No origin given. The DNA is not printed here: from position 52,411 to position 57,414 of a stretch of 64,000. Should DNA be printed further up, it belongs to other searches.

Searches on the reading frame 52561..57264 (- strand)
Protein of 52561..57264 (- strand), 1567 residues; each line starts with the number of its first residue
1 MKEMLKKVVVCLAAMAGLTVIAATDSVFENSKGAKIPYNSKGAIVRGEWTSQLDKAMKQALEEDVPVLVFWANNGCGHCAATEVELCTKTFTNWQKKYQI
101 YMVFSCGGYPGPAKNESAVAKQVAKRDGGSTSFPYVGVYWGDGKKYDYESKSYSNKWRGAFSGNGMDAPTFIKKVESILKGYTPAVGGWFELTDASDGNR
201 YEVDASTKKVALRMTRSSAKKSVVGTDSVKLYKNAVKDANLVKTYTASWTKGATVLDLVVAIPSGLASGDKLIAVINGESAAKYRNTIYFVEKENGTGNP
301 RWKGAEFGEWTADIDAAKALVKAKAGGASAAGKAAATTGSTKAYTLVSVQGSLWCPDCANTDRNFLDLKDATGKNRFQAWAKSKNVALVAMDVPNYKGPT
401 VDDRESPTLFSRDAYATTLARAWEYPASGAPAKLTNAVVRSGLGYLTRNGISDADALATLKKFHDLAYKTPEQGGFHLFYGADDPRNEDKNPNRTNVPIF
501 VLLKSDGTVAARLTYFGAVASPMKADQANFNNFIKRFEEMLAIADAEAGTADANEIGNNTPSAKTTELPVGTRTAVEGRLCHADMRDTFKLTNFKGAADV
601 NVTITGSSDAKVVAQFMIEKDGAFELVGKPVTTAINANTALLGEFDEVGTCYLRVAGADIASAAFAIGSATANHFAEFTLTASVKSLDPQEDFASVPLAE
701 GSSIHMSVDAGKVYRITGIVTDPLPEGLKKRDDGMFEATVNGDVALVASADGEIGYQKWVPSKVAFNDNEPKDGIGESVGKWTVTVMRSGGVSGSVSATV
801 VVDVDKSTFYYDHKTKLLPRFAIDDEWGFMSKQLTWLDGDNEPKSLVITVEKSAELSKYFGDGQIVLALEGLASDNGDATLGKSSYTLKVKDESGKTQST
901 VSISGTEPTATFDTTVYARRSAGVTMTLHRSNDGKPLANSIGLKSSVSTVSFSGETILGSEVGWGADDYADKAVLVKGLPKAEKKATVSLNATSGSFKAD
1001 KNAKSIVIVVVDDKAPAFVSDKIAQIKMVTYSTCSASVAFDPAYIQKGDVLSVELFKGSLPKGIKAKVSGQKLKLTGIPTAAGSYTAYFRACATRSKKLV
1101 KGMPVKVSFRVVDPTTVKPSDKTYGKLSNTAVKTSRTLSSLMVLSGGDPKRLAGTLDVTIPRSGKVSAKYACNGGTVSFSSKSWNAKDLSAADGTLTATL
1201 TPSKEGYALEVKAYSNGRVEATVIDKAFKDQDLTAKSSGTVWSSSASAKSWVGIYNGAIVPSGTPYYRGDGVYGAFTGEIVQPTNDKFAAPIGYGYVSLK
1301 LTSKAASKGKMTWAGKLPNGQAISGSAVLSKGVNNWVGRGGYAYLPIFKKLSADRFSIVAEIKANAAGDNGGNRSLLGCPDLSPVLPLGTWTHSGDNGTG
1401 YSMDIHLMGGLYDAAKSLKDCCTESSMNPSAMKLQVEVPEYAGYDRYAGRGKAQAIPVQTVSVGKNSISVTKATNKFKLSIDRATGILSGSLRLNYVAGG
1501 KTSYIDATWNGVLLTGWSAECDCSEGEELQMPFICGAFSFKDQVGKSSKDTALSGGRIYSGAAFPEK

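Call 81: search_protein_families(library=pfam, proteins=[window:52561-57264:-], max_evalue=0.0001)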
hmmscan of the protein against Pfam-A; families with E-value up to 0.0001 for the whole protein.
window:52561-57264:- (1567 aa): 1 family
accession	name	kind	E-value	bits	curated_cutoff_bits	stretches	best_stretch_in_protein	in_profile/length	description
PF13899.12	Thioredoxin_7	-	6e-07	29.9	27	0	48-84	1-37/83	Thioredoxin-like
